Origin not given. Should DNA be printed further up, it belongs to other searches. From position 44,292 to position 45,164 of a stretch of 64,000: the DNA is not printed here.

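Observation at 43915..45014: Zeta-toxin-like kinase + missed 50-aa ORF + four-helix-bundle protein wedged between the two polysaccharide loci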

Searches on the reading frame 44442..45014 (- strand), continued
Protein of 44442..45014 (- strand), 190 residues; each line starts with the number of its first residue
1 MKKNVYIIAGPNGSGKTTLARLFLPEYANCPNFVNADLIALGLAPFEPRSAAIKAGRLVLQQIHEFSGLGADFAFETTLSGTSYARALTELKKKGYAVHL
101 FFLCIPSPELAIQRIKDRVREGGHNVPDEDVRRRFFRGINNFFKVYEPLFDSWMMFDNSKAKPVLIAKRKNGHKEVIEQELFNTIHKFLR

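Call 43: search_dna_similar(query=window:44442-45014:-, collection=plasmids, mode=protein, max_rows=30, max_evalue=1e-10)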
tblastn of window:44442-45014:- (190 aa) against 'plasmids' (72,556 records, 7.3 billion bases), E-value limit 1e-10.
Records with a match: 365; places in all: 371; records where one place covers at least 80% of the query: 249.
Best place of each record, by identity: <60% 365.
By first word of the organism name: Acinetobacter 93; Agrobacterium 31; Escherichia 21; Rhizobium 20; Zymomonas 18; Enterococcus 17; Clostridium 15; Phaeobacter 14; Rhodococcus 11; Sinorhizobium 11; and 56 more.
By predicted mobility (MOB-suite, as given by PLSDB): conjugative 163; non-mobilizable 157; mobilizable 45.
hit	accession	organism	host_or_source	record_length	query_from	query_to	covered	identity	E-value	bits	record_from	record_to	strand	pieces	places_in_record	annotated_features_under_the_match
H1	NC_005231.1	Synechocystis sp. PCC 6803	-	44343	2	168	88%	55.7%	1e-48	176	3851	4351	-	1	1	zeta toxin family protein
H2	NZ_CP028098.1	Synechocystis sp. IPPAS B-1465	axenic culture,Synechocystis sp. GT-L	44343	2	168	88%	55.7%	1e-48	176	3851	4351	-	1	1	zeta toxin family protein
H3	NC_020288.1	Synechocystis sp. PCC 6803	-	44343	2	168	88%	55.7%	1e-48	176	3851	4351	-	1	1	zeta toxin family protein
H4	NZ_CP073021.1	Synechocystis sp. PCC 6803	cell culture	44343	2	168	88%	55.7%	1e-48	176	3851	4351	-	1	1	zeta toxin family protein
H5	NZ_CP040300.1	Nostoc sp. TCL26-01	Leiosporoceros dussii,pure culture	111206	4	186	96%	47.3%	8e-43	159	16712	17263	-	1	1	zeta toxin family protein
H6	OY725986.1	Phocaeicola massiliensis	-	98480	1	189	99%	45.5%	5e-41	154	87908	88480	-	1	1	record has no annotation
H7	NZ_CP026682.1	Nostoc sp. 'Peltigera membranacea cyanobiont' N6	Lichen thallus,Peltigera membranacea ...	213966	4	185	96%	46.4%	4e-43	159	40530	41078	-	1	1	zeta toxin family protein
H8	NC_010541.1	Crocosphaera subtropica ATCC 51142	-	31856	4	168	87%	49.7%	2e-43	160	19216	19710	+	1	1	zeta toxin family protein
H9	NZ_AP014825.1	Geminocystis sp. NIES-3709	-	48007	1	167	88%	48.5%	5e-43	159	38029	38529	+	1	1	zeta toxin family protein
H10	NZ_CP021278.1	Legionella pneumophila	Homo sapiens,sputum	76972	4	180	93%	45.5%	3e-40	151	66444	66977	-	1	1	zeta toxin family protein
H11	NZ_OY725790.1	Parabacteroides distasonis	-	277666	5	186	96%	43.2%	9e-36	139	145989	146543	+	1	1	zeta toxin family protein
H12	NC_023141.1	Phaeobacter gallaeciensis DSM 26640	-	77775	7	171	87%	40.7%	7e-23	101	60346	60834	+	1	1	zeta toxin family protein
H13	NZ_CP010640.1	Phaeobacter gallaeciensis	cell culture,clam aquaculture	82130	7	171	87%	40.7%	7e-23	101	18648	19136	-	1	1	zeta toxin family protein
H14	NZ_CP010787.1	Phaeobacter gallaeciensis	cell culture,algae aquaculture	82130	7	171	87%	40.7%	7e-23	101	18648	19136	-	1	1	zeta toxin family protein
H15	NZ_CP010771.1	Phaeobacter piscinae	cell culture,fish larvae aquaculture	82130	7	171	87%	40.7%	7e-23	101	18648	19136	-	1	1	zeta toxin family protein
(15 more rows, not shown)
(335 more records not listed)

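Call 45: get_annotated_region(hit=H1, flank=2500)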
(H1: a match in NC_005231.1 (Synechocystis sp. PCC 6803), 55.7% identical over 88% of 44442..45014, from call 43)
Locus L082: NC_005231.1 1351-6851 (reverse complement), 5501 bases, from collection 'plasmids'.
description: Synechocystis sp. PCC 6803 plasmid pSYSG, complete sequence
organism: Synechocystis sp. PCC 6803 (NCBI taxid 1148)
taxonomy: Bacteria; Cyanobacteriota; Cyanophyceae; Synechococcales; Merismopediaceae; Synechocystis; Synechocystis sp. PCC 6803
host: -; source: -; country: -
typing (MOB-suite, as given by PLSDB): non-mobilizable
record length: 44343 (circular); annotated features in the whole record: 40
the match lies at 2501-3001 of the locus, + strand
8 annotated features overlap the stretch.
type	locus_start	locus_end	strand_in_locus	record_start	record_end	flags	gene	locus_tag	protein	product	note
CDS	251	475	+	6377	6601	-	-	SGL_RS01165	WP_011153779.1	DUF433 domain-containing protein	-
CDS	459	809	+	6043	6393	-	-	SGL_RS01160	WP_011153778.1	DUF5615 family PIN-like protein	-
CDS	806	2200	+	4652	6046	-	-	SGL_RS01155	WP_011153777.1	restriction endonuclease subunit S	GO:0006304 - DNA modification [Evidence IEA]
CDS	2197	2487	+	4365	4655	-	-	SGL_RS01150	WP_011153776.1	nucleotidyltransferase family protein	-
CDS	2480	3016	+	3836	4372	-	-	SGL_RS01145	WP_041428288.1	zeta toxin family protein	-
CDS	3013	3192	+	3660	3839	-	-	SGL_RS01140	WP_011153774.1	hypothetical protein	-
CDS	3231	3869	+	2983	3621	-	-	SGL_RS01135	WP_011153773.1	DUF4433 domain-containing protein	-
CDS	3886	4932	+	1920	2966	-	-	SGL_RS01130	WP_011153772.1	macro domain-containing protein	-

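Call 46: get_annotated_region(hit=H5, flank=2500)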
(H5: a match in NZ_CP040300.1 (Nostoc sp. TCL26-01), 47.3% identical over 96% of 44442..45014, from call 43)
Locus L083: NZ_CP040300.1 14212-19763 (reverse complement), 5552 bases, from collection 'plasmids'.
description: Nostoc sp. TCL26-01 plasmid pTCL26-01_C, complete sequence
organism: Nostoc sp. TCL26-01 (NCBI taxid 2576904)
taxonomy: Bacteria; Cyanobacteriota; Cyanophyceae; Nostocales; Nostocaceae; Nostoc; Nostoc sp. TCL26-01
host: -; source: Leiosporoceros dussii,pure culture; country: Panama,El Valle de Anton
typing (MOB-suite, as given by PLSDB): conjugative; relaxase MOBF; mating-pair formation MPF_T
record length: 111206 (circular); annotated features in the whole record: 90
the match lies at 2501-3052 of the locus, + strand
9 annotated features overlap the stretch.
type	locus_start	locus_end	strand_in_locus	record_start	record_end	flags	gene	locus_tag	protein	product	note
CDS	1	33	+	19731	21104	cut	-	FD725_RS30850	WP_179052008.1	hypothetical protein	-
CDS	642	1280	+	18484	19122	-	-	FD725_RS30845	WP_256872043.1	PEP-CTERM sorting domain-containing protein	-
CDS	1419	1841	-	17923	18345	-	-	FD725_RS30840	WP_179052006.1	type II toxin-antitoxin system VapC family toxin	-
CDS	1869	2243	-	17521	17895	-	-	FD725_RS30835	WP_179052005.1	hypothetical protein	-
CDS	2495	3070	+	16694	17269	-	-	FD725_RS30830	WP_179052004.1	zeta toxin family protein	-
CDS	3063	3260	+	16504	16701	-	-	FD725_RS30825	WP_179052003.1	hypothetical protein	-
CDS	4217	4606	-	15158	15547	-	-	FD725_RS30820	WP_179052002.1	type II toxin-antitoxin system VapC family toxin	-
CDS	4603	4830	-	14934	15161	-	-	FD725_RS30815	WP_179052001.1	hypothetical protein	-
CDS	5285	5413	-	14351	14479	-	-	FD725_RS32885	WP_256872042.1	hypothetical protein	-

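Call 47: get_annotated_region(hit=H10, flank=2500)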
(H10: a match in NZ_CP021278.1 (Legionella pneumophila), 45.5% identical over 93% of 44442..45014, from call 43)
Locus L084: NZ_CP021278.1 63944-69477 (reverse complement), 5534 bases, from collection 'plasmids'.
description: Legionella pneumophila subsp. fraseri strain D-4058 plasmid unnamed, complete sequence
organism: Legionella pneumophila (NCBI taxid 91892)
taxonomy: Bacteria; Pseudomonadota; Gammaproteobacteria; Legionellales; Legionellaceae; Legionella; Legionella pneumophila
host: -; source: Homo sapiens,sputum; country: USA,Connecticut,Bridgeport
typing (MOB-suite, as given by PLSDB): conjugative; relaxase MOBF; mating-pair formation MPF_F
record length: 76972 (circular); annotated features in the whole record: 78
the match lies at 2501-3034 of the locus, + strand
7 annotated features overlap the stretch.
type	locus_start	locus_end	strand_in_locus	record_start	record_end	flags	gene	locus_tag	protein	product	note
CDS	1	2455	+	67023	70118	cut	-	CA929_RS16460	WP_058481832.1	Tn3 family transposase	-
CDS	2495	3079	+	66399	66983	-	-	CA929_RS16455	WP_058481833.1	zeta toxin family protein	-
CDS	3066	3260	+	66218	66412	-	-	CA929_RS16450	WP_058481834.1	hypothetical protein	-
CDS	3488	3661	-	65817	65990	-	-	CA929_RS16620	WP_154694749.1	hypothetical protein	-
CDS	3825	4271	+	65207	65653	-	-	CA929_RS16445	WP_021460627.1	PepSY domain-containing protein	-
CDS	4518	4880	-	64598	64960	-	-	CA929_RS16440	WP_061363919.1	hypothetical protein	-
CDS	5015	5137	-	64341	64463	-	-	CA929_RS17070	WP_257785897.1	hypothetical protein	-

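Call 57: search_solved_structures(query=A4, max_evalue=0.01, show_alignments=5)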
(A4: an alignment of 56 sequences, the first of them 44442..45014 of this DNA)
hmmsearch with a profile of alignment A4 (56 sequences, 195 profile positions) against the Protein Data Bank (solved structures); distinct sequences matched with E-value up to 0.01: 6.
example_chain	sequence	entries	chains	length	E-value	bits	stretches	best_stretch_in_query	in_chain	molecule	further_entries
6c2u_A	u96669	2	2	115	1.4e-05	27.6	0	4-25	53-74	phosphate-loop protein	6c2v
4xrp_A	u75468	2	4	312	3.9e-05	26.2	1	5-137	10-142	Pnkp1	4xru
9d2f_A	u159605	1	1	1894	0.00011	24.7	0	4-27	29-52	Adenylate kinase 9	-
3j15_B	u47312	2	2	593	0.002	20.6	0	8-25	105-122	ABC transporter ATP-binding protein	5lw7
3bk7_A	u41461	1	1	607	0.0021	20.5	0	7-26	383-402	ABC transporter ATP-binding protein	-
2bdt_A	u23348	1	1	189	0.0076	18.8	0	6-44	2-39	BH3686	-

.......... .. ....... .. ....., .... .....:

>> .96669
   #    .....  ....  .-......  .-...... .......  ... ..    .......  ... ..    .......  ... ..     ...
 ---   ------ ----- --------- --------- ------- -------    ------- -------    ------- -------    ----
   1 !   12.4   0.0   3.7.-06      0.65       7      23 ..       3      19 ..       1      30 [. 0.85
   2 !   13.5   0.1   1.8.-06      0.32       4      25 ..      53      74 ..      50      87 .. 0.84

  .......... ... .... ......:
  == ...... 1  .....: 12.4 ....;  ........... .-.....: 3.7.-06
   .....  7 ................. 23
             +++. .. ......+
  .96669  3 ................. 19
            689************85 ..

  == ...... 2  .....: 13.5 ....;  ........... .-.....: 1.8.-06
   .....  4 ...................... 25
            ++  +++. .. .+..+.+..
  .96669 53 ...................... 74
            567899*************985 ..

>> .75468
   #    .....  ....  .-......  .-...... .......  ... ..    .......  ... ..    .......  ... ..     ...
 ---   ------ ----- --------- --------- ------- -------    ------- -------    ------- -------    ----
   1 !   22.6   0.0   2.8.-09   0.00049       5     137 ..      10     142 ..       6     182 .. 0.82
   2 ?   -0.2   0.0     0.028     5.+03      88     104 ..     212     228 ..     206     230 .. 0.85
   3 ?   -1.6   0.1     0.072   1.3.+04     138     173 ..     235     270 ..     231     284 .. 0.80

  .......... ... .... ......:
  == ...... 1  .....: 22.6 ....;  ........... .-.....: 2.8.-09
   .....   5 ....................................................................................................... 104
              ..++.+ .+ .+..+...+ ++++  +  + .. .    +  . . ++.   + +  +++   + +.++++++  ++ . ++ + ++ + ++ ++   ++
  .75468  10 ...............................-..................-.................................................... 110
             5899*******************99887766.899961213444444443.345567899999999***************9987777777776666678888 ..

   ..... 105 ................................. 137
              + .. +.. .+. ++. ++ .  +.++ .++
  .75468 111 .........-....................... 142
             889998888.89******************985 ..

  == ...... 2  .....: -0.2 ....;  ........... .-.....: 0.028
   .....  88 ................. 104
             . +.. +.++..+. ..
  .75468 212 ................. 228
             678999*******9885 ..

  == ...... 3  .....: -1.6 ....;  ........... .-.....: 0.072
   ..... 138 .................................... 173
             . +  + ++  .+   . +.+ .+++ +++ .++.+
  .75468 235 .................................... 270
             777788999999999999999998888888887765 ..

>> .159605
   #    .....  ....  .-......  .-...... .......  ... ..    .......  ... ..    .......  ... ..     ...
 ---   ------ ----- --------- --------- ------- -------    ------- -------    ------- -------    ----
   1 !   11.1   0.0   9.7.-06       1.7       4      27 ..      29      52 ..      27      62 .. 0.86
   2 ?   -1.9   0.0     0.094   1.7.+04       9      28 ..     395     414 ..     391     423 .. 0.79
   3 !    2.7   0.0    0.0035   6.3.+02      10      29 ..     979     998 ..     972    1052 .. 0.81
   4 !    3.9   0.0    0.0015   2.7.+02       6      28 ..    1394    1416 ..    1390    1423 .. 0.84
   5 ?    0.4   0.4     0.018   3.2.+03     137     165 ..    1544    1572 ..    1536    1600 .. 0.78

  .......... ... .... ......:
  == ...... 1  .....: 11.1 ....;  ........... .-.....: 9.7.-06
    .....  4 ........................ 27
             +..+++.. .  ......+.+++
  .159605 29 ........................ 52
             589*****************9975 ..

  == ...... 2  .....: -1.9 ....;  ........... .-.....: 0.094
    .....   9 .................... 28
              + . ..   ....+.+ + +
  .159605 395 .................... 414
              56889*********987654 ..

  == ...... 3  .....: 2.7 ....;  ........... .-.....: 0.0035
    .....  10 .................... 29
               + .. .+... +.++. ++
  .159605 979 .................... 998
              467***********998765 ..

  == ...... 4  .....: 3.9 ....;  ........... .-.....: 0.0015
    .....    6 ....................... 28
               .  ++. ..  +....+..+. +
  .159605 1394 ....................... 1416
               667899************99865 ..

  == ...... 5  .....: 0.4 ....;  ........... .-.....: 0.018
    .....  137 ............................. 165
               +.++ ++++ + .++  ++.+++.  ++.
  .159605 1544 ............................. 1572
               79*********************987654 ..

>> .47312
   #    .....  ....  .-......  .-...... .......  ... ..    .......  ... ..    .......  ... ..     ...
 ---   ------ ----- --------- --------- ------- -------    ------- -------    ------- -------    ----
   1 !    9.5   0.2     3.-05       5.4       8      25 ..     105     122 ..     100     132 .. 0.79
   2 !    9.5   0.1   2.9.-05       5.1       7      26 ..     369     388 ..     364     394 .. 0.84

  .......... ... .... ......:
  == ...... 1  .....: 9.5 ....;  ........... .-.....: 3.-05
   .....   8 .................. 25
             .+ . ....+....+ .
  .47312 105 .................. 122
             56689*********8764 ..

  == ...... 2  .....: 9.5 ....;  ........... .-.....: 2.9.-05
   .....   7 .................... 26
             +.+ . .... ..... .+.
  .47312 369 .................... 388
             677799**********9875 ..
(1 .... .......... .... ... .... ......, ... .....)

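Call 58: find_encoding_contigs(protein=P0397, flank=3000, max_places=2)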
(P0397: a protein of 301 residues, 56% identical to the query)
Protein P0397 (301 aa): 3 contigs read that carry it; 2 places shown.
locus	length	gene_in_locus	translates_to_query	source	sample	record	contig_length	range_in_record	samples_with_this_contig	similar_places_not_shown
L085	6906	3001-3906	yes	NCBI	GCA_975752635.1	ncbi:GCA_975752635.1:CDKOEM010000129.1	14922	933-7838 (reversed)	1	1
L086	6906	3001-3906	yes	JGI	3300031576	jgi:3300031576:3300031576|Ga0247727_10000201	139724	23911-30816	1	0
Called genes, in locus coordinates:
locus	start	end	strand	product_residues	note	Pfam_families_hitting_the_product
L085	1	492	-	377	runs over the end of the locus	PF01168:Ala_racemase_N, PF00842:Ala_racemase_C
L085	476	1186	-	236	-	PF00814:TsaD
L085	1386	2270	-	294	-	PF01609:DDE_Tnp_1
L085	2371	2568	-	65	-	-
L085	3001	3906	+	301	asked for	PF06414:Zeta_toxin (faint)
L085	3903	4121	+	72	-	-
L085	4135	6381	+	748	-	PF11412:DsbD_N, PF02683:DsbD_TM, PF13899:Thioredoxin_7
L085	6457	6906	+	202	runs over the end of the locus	PF08534:Redoxin, PF00578:AhpC-TSA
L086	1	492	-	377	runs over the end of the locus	PF01168:Ala_racemase_N, PF00842:Ala_racemase_C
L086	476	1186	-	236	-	PF00814:TsaD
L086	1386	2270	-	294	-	PF01609:DDE_Tnp_1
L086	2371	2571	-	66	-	-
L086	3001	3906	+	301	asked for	PF06414:Zeta_toxin (faint)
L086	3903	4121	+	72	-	-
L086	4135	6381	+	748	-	PF11412:DsbD_N, PF02683:DsbD_TM, PF13899:Thioredoxin_7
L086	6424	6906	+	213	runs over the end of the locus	PF00578:AhpC-TSA, PF08534:Redoxin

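Call 59: find_encoding_contigs(protein=P0246, flank=3000, max_places=2)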
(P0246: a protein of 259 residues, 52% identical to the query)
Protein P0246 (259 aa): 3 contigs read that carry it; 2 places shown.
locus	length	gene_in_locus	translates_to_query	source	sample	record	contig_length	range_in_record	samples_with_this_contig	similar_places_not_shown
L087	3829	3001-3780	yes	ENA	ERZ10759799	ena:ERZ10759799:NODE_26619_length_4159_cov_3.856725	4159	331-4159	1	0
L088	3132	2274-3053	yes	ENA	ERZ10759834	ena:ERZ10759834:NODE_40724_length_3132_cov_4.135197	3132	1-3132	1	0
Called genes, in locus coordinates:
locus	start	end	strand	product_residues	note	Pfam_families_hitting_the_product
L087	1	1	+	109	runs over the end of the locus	?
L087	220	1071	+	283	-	PF01061:ABC2_membrane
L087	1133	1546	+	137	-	PF05635:23S_rRNA_IVP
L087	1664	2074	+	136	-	-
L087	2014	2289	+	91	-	-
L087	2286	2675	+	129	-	PF01850:PIN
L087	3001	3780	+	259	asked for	PF13671:AAA_33 (weak), PF06414:Zeta_toxin (weak)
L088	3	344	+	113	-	?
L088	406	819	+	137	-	PF05635:23S_rRNA_IVP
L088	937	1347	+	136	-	-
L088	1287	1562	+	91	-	-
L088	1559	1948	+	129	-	PF01850:PIN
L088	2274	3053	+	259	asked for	PF13671:AAA_33 (weak), PF06414:Zeta_toxin (weak)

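Call 72: search_dna_similar(query=window:44442-45014:-, collection=phages, mode=protein, max_rows=10, max_evalue=1e-8)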
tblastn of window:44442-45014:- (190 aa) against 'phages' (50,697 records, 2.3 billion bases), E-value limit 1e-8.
Records with a match: 4; places in all: 4; records where one place covers at least 80% of the query: 2.
Best place of each record, by identity: <60% 4.
By first word of the organism name: Bacteriophage 2; Acinetobacter 2.
By host as written in the record: - 4.
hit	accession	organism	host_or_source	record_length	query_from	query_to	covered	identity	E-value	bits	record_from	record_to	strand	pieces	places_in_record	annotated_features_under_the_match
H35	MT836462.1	Bacteriophage sp.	human fecal samples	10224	7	179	91%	33.5%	2e-16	82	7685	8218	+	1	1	record has no annotation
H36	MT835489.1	Bacteriophage sp.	human fecal samples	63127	7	158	80%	34.2%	8e-16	80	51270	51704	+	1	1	record has no annotation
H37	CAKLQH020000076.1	Acinetobacter phage MD-2021a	not known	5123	7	130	65%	35.6%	6e-12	69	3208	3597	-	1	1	Uncharacterized protein conserved in bacteria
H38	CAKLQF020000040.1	Acinetobacter phage MD-2021a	not known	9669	7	130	65%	35.6%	6e-12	69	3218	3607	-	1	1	Uncharacterized protein conserved in bacteria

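Call 74: search_dna_similar(query=window:44442-45014:-, collection=plasmids, mode=protein, max_rows=60, max_evalue=1e-10, rows=spread)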
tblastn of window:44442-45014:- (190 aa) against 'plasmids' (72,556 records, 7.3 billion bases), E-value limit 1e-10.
Records with a match: 365; places in all: 371; records where one place covers at least 80% of the query: 249.
Best place of each record, by identity: <60% 365.
By first word of the organism name: Acinetobacter 93; Agrobacterium 31; Escherichia 21; Rhizobium 20; Zymomonas 18; Enterococcus 17; Clostridium 15; Phaeobacter 14; Rhodococcus 11; Sinorhizobium 11; and 56 more.
By predicted mobility (MOB-suite, as given by PLSDB): conjugative 163; non-mobilizable 157; mobilizable 45.
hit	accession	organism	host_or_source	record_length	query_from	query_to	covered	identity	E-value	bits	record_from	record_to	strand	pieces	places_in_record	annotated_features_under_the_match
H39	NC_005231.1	Synechocystis sp. PCC 6803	-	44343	2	168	88%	55.7%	1e-48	176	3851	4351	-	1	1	zeta toxin family protein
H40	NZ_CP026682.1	Nostoc sp. 'Peltigera membranacea cyanobiont' N6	Lichen thallus,Peltigera membranacea ...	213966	4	185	96%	46.4%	4e-43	159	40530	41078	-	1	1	zeta toxin family protein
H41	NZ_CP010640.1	Phaeobacter gallaeciensis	cell culture,clam aquaculture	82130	7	171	87%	40.7%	7e-23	101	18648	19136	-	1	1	zeta toxin family protein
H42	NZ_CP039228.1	Piscirickettsia salmonis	Salmo salar,cell culture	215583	4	171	88%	38.8%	9e-23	101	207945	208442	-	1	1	AAA family ATPase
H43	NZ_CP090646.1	Burkholderia contaminans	sheep,milk,milk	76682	2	181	95%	34.1%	4e-17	85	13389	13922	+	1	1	AAA family ATPase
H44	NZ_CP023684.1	Zymomonas mobilis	-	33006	4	181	94%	33.9%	1e-19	92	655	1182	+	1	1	AAA family ATPase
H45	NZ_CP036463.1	Zymomonas mobilis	cell culture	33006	4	181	94%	33.9%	1e-19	92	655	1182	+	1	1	AAA family ATPase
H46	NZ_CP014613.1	Leuconostoc mesenteroides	single cell,kimchi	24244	7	176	89%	35.3%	2e-14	77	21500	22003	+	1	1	zeta toxin family protein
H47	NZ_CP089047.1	Acinetobacter ursingii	Homo sapiens,Genome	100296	7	172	87%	36.0%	2e-13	74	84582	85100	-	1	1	zeta toxin family protein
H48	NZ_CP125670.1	Acinetobacter sp. KCTC 92772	Single cell,Spoiled shower gel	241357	7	172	87%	36.0%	2e-13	74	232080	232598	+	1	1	zeta toxin family protein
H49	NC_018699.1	Leuconostoc carnosum JB16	Kimchi, Korean traditional fermented ...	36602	7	176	89%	34.7%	1e-15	81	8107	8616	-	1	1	zeta toxin family protein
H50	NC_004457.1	Zymomonas mobilis subsp. mobilis ZM4 = ATCC 31821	-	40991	4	181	94%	32.8%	7e-19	91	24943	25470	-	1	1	AAA family ATPase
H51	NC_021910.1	Rhizobium etli bv. mimosae str. Mim1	Mimosa affinis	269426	7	172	87%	35.1%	7e-16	82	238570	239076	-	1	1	AAA family ATPase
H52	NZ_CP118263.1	Agrobacterium vitis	Grape,cell culture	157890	7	172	87%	34.7%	1e-15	81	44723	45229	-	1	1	zeta toxin family protein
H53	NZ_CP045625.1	Roseibium aggregatum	-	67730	7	163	83%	36.5%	1e-11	70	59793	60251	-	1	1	zeta toxin family protein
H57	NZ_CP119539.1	Agrobacterium fabrum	-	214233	7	172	87%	34.1%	3e-15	80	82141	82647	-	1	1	zeta toxin family protein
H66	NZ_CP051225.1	Escherichia coli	swine,single cell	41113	1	181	95%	30.4%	9e-11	67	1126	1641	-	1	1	zeta toxin family protein | hypothetical protein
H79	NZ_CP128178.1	Sphingobium baderi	mixed culture,activated sludge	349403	1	160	84%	31.7%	1e-13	75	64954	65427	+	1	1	zeta toxin family protein | ParD-like family protein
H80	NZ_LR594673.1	Variovorax sp. PBL-E5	linuron-contaminated soil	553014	1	172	91%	28.7%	2e-11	69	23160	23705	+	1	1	zeta toxin family protein | prevent-host-death family protein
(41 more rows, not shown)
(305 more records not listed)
